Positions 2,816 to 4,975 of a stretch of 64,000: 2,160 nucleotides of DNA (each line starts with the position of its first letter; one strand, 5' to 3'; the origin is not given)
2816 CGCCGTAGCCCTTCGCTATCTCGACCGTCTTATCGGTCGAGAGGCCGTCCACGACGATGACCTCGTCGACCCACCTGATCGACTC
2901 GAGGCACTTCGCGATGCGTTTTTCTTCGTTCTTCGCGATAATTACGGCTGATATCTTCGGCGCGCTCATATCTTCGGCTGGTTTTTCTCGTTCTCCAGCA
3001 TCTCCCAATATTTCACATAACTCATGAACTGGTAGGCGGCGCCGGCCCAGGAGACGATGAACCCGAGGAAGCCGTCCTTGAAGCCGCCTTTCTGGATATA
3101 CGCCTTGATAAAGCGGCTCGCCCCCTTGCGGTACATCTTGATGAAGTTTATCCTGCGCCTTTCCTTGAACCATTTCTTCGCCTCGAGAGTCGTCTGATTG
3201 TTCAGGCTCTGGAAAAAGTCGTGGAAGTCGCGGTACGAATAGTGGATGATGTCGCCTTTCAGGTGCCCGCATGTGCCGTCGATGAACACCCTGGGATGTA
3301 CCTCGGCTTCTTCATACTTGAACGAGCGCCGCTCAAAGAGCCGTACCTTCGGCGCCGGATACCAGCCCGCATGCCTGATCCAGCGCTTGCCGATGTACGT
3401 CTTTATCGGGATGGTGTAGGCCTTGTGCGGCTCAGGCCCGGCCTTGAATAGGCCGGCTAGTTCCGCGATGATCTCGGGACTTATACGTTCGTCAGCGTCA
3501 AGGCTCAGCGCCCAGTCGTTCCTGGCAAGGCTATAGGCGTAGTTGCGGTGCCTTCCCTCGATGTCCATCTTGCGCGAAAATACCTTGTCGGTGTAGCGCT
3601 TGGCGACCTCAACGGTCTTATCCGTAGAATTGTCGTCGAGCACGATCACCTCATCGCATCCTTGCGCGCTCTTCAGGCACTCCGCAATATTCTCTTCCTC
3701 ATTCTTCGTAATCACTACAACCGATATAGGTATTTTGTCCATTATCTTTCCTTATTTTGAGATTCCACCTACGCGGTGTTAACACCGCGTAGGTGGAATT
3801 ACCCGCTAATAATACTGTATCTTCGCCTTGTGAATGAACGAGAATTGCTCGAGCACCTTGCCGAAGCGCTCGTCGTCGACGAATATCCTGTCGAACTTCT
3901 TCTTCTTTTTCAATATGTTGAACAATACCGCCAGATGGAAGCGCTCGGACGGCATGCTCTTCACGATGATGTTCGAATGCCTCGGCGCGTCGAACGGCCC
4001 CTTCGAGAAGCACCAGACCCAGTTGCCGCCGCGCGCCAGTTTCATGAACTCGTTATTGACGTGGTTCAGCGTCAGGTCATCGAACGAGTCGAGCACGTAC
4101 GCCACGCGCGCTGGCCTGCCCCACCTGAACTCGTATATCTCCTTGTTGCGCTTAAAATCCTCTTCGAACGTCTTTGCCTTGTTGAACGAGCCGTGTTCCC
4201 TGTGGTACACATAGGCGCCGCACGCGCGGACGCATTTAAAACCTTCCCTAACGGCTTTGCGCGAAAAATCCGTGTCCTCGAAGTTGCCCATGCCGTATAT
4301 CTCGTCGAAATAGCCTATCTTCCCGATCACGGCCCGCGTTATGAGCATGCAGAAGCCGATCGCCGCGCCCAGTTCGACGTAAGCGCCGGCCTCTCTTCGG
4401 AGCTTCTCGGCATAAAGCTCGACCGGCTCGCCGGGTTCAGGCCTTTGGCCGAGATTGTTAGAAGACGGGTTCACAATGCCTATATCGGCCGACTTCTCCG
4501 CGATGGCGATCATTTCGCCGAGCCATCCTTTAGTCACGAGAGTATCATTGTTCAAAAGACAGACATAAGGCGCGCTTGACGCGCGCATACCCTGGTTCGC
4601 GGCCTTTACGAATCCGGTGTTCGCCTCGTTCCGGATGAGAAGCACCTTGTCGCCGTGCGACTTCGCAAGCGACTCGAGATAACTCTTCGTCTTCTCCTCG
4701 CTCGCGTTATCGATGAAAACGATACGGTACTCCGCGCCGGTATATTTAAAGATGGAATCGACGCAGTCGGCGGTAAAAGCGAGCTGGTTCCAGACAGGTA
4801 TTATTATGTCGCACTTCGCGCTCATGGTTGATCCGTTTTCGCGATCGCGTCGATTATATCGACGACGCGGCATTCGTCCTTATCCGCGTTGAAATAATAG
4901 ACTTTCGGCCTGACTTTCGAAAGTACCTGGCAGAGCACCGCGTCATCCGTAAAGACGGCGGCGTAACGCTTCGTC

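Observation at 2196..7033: Tandem amplification of GT2 genes: a paralogous pair followed by a paralogous triplet with unique C-terminal extensions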

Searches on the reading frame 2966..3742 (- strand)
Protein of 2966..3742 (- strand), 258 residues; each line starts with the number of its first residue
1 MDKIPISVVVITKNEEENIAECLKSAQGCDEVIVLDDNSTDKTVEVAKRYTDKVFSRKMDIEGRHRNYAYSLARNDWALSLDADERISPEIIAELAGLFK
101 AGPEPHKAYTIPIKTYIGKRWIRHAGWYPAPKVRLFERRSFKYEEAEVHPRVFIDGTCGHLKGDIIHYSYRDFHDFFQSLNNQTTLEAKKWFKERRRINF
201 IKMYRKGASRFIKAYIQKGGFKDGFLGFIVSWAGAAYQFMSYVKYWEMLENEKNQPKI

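Call 3: search_protein_families(library=pfam, proteins=[window:2966-3742:-], max_evalue=0.01)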
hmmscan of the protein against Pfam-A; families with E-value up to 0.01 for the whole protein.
window:2966-3742:- (258 aa): 4 families
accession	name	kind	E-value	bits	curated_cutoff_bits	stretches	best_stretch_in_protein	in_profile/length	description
PF00535.33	Glycos_transf_2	-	2.7e-19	70.2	23.3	1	7-126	1-130/168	Glycosyl transferase family 2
PF13704.12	Glyco_tranf_2_4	-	7.4e-06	26.8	27.5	1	14-85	2-82/98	Glycosyl transferase family 2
PF13641.12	Glyco_tranf_2_3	-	0.0008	19.9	27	1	6-99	3-111/230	Glycosyltransferase like family 2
PF10111.15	Glyco_tranf_2_2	-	0.0019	18.2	27.3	1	7-97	1-104/276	Glycosyltransferase like family 2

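Call 22: search_protein_families(library=ncbifam, proteins=[window:2966-3742:-], max_evalue=0.001)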
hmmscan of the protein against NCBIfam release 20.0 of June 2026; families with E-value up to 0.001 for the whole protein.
window:2966-3742:- (258 aa): 9 families
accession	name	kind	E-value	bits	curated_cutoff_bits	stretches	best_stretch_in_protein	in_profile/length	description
TIGR04283.1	glyco_like_mftF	equivalog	2.3e-12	47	182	1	6-110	1-108/221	TIGR04283 family arsenosugar biosynthesis glycosyltransferase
TIGR04195.1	S_glycosyl_SunS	equivalog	1.9e-08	33.6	350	1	6-85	59-142/421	SunS family peptide S-glycosyltransferase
TIGR04182.1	glyco_TIGR04182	equivalog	1.1e-07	31.6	325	1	6-95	2-93/293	S-layer glycoprotein N-glycosyltransferase AglJ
NF010496.0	PRK13915.1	equivalog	1.1e-06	28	262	1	5-58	32-92/307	glucosyl-3-phosphoglycerate synthase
NF007482.0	PRK10073.1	equivalog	2.8e-06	26.6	423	1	5-95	7-106/334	glycosyltransferase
NF045692.1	OglycostaseCruG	equivalog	1.1e-05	24.5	600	1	6-96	43-149/386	2'-O-glycosyltransferase CruG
NF041875.1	EPS_EpsD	equivalog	0.00042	19.8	370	1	6-97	1-102/325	exopolysaccharide biosynthesis glycosyltransferase EpsD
TIGR03469.1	HpnB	hypoth_equivalog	0.00046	19.3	379.25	1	6-55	46-100/386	hopene-associated glycosyltransferase HpnB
NF053739.1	GlytfEpsEBac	equivalog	0.00074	18.6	450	0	14-59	11-60/265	glycosyltransferase EpsE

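Call 54: search_solved_structures(query=window:2966-3742:-, max_evalue=0.01)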
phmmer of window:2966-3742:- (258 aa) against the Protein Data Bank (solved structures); distinct sequences matched with E-value up to 0.01: 7.
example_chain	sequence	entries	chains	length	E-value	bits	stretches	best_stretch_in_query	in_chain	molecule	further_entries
22ao_A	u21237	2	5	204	7.9e-16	61.3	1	6-118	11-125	GmaR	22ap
7msk_A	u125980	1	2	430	1.5e-07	34.2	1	6-85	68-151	Glyco_trans_2-like domain-containing protein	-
5tze_C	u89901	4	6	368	1.6e-06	30.8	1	6-99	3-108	Glycosyl transferase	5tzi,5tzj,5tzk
5tz8_A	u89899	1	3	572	3.4e-06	29.7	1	6-99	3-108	Glycosyl transferase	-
7msp_A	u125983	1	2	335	4.2e-05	26.1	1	6-96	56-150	SPbeta prophage-derived glycosyltransferase SunS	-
7msn_A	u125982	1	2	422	6.4e-05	25.5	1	6-96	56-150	SPbeta prophage-derived glycosyltransferase SunS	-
5mlz_A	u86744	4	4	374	0.00024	23.7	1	4-103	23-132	Dolichol monophosphate mannose synthase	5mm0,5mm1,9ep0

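Call 55: find_homologous_proteins(query=window:2966-3742:-, max_evalue=1e-10)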
Query window:2966-3742:- (258 aa): 5040 proteins with E <= 1e-10 among 5260 candidates; the best 120 are listed.
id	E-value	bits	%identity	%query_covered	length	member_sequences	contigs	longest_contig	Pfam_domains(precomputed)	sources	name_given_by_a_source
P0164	2.6e-164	563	93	99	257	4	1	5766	PF13641.13,PF00535.33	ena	-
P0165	1.7e-160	550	91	99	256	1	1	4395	PF13641.13,PF00535.33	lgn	-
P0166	2.4e-139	481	80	98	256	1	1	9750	PF00535.33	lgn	-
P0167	9.5e-138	476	79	100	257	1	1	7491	PF00535.33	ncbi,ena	-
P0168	8.3e-137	473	81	98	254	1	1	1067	PF00535.33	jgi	jgi:glycosyltransferase involved in cell wall biosynthesis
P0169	1.1e-136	472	79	98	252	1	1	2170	PF00535.33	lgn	-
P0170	1.5e-136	472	80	98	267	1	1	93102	PF00535.33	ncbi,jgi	jgi:glycosyltransferase involved in cell wall biosynthesis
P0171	2.7e-136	471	81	98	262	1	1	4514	PF00535.33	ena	-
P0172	4.1e-135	467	80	98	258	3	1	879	PF00535.33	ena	-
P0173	1.5e-134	465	76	99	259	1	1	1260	PF00535.33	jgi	-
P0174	5.1e-134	463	77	100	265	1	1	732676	PF00535.33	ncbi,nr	ncbi:MAG: glycosyltransferase family 2 protein [Candidatus Omnitrophica bacterium]|nr:glycosyltransf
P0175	5.3e-134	463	76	98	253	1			PF00535.33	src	-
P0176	8.1e-134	463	78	98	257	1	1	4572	PF00535.33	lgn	-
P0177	1.3e-133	462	78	97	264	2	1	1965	PF00535.33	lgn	-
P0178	1.8e-133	462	75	98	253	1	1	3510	PF00535.33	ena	-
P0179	1.9e-133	462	77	97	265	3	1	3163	PF00535.33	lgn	-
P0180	3.3e-133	461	78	100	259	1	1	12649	PF00535.33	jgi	-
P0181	7.2e-133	460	78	97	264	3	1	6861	PF00535.33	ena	-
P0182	1.1e-132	459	79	98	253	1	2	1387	PF00535.33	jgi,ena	-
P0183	1.6e-132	459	77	98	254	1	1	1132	PF00535.33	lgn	-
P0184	1.9e-132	458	76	98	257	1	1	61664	PF00535.33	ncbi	ncbi:MAG: glycosyltransferase family 2 protein [Candidatus Omnitrophota bacterium]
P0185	6.6e-132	457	76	100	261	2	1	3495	PF00535.33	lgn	-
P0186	8.0e-132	456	74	100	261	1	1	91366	PF00535.33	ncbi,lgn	-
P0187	8.6e-132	456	76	98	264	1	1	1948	PF00535.33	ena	-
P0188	8.9e-132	456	78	97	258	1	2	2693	PF00535.33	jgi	jgi:glycosyltransferase involved in cell wall biosynthesis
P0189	9.1e-132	456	77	99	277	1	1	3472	PF00535.33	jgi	jgi:glycosyltransferase involved in cell wall biosynthesis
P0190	1.1e-131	456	76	97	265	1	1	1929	PF00535.33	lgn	-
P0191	1.3e-131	456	76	97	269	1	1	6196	PF00535.33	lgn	-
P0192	1.5e-131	455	78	97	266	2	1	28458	PF00535.33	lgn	-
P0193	1.9e-131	455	79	98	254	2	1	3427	PF00535.33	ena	-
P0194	2.0e-131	455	76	97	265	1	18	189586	PF00535.33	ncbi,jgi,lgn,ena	-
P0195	2.9e-131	454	75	99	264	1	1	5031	PF00535.33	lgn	-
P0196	6.3e-131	453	76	97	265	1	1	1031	PF00535.33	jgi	jgi:glycosyltransferase involved in cell wall biosynthesis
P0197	6.5e-131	453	77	98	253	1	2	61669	PF00535.33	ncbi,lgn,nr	ncbi:MAG: glycosyltransferase family 2 protein [Candidatus Omnitrophica bacterium]|nr:glycosyltransf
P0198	6.9e-131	453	76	100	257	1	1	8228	PF00535.33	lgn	-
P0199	1.1e-130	453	74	100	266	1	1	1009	PF00535.33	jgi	jgi:glycosyltransferase involved in cell wall biosynthesis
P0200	1.1e-130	453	75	100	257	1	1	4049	PF00535.33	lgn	-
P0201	1.1e-130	453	76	98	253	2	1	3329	PF00535.33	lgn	-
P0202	1.1e-130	453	76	98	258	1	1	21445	PF00535.33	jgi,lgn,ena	-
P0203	1.4e-130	452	79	98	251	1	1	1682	PF00535.33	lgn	-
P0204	1.8e-130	452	77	98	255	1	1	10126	PF00535.33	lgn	-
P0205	2.0e-130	452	77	98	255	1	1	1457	PF00535.33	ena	-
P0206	2.1e-130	452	77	100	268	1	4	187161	PF00535.33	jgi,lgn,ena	jgi:glycosyltransferase involved in cell wall biosynthesis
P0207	4.8e-130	450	76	97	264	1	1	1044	PF00535.33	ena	-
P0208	6.9e-130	450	75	100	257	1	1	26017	PF00535.33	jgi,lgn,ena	-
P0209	1.2e-129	449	76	97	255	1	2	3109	PF00535.33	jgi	jgi:glycosyltransferase involved in cell wall biosynthesis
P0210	1.4e-129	449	75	98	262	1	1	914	PF00535.33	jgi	-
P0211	1.9e-129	449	76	97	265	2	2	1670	PF00535.33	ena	-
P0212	1.9e-129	449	77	98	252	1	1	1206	PF00535.33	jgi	jgi:glycosyltransferase involved in cell wall biosynthesis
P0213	1.9e-129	448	73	99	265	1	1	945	PF00535.33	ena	-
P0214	2.0e-129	448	77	98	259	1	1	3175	PF00535.33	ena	-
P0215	2.1e-129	448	74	98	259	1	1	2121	PF00535.33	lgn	-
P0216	2.1e-129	448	77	98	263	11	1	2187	PF00535.33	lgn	-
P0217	2.9e-129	448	73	99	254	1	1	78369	PF00535.33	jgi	-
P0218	3.1e-129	448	79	98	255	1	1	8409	PF00535.33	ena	-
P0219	3.1e-129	448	75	98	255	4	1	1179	PF00535.33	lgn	-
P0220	3.6e-129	448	75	100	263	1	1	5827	PF00535.33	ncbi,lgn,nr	ncbi:MAG: glycosyltransferase family 2 protein [Candidatus Omnitrophota bacterium]|nr:glycosyltransf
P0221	4.1e-129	447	78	94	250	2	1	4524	PF00535.33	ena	-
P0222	4.3e-129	447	75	98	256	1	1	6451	PF00535.33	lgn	-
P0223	4.5e-129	447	74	99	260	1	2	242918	PF00535.33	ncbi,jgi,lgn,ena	-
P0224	6.0e-129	447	75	99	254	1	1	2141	PF00535.33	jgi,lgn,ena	-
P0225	6.5e-129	447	76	98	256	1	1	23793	PF00535.33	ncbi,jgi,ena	ncbi:MAG: glycosyltransferase family 2 protein [Candidatus Omnitrophota bacterium]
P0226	1.2e-128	446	76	97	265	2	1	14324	PF00535.33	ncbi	-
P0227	1.2e-128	446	74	97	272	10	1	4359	PF00535.33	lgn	-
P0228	1.5e-128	446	73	99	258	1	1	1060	PF00535.33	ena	-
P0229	2.5e-128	445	74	99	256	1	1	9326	PF00535.33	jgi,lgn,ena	-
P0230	2.6e-128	445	75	98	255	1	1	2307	PF00535.33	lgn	-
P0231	2.8e-128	445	75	99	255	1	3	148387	PF00535.33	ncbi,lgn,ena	-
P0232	3.9e-128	444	75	98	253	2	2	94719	PF00535.33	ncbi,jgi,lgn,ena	ncbi:MAG: glycosyltransferase family 2 protein [Candidatus Omnitrophota bacterium]|jgi:glycosyltrans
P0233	4.3e-128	444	75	98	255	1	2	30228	PF00535.33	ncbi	-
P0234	5.8e-128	444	74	99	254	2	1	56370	PF00535.33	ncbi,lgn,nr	ncbi:MAG: glycosyltransferase family 2 protein [Candidatus Omnitrophica bacterium]|nr:glycosyltransf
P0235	1.6e-127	442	73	98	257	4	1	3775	PF00535.33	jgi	jgi:glycosyltransferase involved in cell wall biosynthesis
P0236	1.7e-127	442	76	98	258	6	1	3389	PF00535.33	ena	-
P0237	3.1e-127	441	74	98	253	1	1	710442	PF00535.33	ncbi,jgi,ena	ncbi:MAG: glycosyltransferase family 2 protein [Candidatus Omnitrophota bacterium]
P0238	3.3e-127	441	74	100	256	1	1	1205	PF00535.33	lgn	-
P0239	4.0e-127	441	73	100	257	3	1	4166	PF00535.33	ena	-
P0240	4.4e-127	441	73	99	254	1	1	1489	PF00535.33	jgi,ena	-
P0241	4.8e-127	441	74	100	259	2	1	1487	PF00535.33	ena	-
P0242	5.4e-127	440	73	98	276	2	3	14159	PF00535.33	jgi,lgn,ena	-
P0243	9.8e-127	440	77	98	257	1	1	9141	PF00535.33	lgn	-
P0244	1.1e-126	439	76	98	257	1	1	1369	PF00535.33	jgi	-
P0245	1.7e-126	439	75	97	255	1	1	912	PF00535.33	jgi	jgi:glycosyltransferase involved in cell wall biosynthesis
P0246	1.9e-126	439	73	99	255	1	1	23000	PF00535.33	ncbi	-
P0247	2.1e-126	439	75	98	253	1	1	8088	PF00535.33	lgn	-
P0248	2.9e-126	438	74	98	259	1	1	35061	PF00535.33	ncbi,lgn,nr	ncbi:MAG: glycosyltransferase family 2 protein [Candidatus Omnitrophica bacterium]|nr:glycosyltransf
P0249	3.7e-126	438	74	97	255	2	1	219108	PF00535.33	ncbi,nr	ncbi:MAG: glycosyltransferase family 2 protein [Candidatus Omnitrophica bacterium]|nr:glycosyltransf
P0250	5.0e-126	437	75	98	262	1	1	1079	PF00535.33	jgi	jgi:glycosyltransferase involved in cell wall biosynthesis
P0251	5.5e-126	437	75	97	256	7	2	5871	PF00535.33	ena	-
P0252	6.3e-126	437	74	98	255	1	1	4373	PF00535.33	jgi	jgi:glycosyltransferase involved in cell wall biosynthesis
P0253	9.6e-126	436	75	98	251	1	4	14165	PF00535.33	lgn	-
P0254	9.8e-126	436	73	99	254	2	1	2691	PF00535.33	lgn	-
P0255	1.1e-125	436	74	98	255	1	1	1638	PF00535.33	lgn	-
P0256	3.0e-125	435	74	99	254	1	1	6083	PF00535.33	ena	-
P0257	3.8e-125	434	75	97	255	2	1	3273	PF00535.33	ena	-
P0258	5.4e-125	434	73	97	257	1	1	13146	PF00535.33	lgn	-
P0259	9.4e-125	433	74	99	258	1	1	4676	PF00535.33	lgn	-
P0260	9.8e-125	433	74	98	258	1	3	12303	PF00535.33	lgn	-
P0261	1.2e-124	433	73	98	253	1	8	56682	PF00535.33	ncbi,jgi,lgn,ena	jgi:glycosyltransferase involved in cell wall biosynthesis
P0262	1.3e-124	433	73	99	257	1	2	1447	PF00535.33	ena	-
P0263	1.4e-124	433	71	98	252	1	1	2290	PF00535.33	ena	-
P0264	1.8e-124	432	74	98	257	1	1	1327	PF00535.33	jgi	jgi:glycosyltransferase involved in cell wall biosynthesis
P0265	2.4e-124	432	73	99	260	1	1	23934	PF13641.13,PF00535.33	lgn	-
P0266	3.7e-124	431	74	98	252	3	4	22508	PF00535.33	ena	-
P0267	5.1e-124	431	75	98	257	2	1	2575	PF00535.33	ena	-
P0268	9.6e-124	430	73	98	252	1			PF00535.33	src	-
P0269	1.2e-123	429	72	98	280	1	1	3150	PF00535.33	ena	-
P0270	2.0e-123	429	73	98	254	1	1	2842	PF00535.33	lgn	-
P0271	2.1e-123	429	75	98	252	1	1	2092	PF00535.33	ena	-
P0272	2.2e-123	429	72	98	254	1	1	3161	PF00535.33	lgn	-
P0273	3.0e-123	428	73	97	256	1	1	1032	PF00535.33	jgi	jgi:glycosyltransferase involved in cell wall biosynthesis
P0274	3.4e-123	428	71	100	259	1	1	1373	PF00535.33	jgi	-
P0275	3.8e-123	428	69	100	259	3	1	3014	PF00535.33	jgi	jgi:glycosyltransferase involved in cell wall biosynthesis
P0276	4.1e-123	428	70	98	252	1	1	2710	PF00535.33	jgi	jgi:glycosyltransferase involved in cell wall biosynthesis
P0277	4.6e-123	428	76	95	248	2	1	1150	PF00535.33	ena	-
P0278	5.0e-123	427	72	100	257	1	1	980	PF00535.33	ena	-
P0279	5.8e-123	427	70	98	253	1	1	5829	PF00535.33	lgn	-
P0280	7.6e-123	427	71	99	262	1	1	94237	PF00535.33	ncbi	-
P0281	1.2e-122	426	72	99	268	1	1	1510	PF00535.33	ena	-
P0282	1.6e-122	426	72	98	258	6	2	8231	PF00535.33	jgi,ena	-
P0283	2.3e-122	425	72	98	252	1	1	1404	PF00535.33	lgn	-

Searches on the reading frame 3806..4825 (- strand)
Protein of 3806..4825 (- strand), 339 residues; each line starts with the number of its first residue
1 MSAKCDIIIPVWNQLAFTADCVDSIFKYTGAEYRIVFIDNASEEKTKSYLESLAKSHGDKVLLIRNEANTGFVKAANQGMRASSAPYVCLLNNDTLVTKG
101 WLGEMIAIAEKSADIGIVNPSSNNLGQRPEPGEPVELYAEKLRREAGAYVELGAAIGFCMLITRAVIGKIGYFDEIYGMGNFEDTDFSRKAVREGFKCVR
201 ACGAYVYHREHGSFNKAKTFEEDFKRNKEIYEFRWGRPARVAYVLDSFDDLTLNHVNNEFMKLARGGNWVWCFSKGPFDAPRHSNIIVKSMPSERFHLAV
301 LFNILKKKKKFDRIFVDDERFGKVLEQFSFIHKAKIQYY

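Call 3: search_protein_families(library=pfam, proteins=[window:3806-4825:-], max_evalue=0.01)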
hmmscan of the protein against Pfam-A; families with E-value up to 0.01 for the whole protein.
window:3806-4825:- (339 aa): 4 families
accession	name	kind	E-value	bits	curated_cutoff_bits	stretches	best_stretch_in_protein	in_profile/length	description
PF00535.33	Glycos_transf_2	-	3.8e-25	89.2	23.3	1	7-170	2-167/168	Glycosyl transferase family 2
PF13641.12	Glyco_tranf_2_3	-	1.1e-15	58.7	27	1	5-215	3-218/230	Glycosyltransferase like family 2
PF13712.12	Glyco_tranf_2_5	-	9.7e-07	29.2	27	1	38-118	7-88/210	Glycosyltransferase like family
PF10111.15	Glyco_tranf_2_2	-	7.9e-06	26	27.3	1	8-110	3-107/276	Glycosyltransferase like family 2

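Call 22: search_protein_families(library=ncbifam, proteins=[window:3806-4825:-], max_evalue=0.001)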
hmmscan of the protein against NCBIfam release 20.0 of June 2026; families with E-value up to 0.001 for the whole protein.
window:3806-4825:- (339 aa): 18 families
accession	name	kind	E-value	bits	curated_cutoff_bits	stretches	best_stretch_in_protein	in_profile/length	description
TIGR03965.1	mycofact_glyco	equivalog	5.3e-15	55.2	280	1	6-214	77-286/467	mycofactocin biosynthesis glycosyltransferase MftF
TIGR03937.1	PgaC_IcaA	equivalog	2.7e-10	39.8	422.3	1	5-118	47-159/407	poly-beta-1,6-N-acetyl-D-glucosamine synthase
NF041875.1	EPS_EpsD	equivalog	6.4e-10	38.9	370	1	6-216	2-215/325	exopolysaccharide biosynthesis glycosyltransferase EpsD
NF007482.0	PRK10073.1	equivalog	2.7e-09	36.5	423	1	3-112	6-113/334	glycosyltransferase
NF047683.1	TeichurnBiosyTuaG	equivalog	1.1e-08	35.1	400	1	5-104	8-106/252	teichuronic acid biosynthesis protein TuaG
NF053739.1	GlytfEpsEBac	equivalog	6.6e-08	31.9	450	1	4-118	2-116/265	glycosyltransferase EpsE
TIGR01556.1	rhamnosyltran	subfamily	4.1e-07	29.4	200.55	1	32-197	21-189/281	rhamnosyltransferase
NF038302.1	EPS_HpsE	equivalog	8.2e-07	28.3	300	1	20-117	21-119/307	hormogonium polysaccharide biosynthesis glycosyltransferase HpsE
TIGR03111.1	glyc2_xrt_Gpos1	hypoth_equivalog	1.1e-06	27.8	363.95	1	6-116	52-163/439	TIGR03111 family XrtG-associated glycosyltransferase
NF041394.1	GtaseAglG_Halo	equivalog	2.2e-06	27.2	440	1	19-116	19-114/304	glucosyl-dolichyl phosphate glucuronosyltransferase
NF038299.1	EPS_HpsN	equivalog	7.4e-06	25.2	425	1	6-119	4-116/317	hormogonium polysaccharide biosynthesis glycosyltransferase HpsN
TIGR04283.1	glyco_like_mftF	equivalog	8.1e-06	25.6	182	1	7-112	3-101/221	TIGR04283 family arsenosugar biosynthesis glycosyltransferase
TIGR03469.1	HpnB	hypoth_equivalog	2.1e-05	23.7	379.25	0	6-111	47-162/386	hopene-associated glycosyltransferase HpnB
TIGR04242.1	nodulat_NodC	equivalog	0.00012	21.1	550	1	4-104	49-151/395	chitooligosaccharide synthase NodC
NF050050.1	ProtGlycPglI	equivalog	0.00017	21.1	500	1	4-109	3-108/306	GalNAc(5)-diNAcBac-PP-undecaprenol beta-1,3-glucosyltransferase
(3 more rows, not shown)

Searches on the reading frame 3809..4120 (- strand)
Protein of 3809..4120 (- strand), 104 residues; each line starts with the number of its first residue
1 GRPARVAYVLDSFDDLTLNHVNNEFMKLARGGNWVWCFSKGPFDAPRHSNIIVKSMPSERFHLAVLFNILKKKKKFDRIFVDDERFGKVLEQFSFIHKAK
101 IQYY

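Call 31: search_protein_families(library=pfam, proteins=[window:3809-4120:-], max_evalue=10)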
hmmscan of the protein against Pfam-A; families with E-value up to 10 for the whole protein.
window:3809-4120:- (104 aa): 1 family
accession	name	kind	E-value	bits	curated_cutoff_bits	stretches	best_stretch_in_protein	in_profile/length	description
PF04304.18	DUF454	-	0.089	13.3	35.1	1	51-94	19-62/115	Protein of unknown function (DUF454)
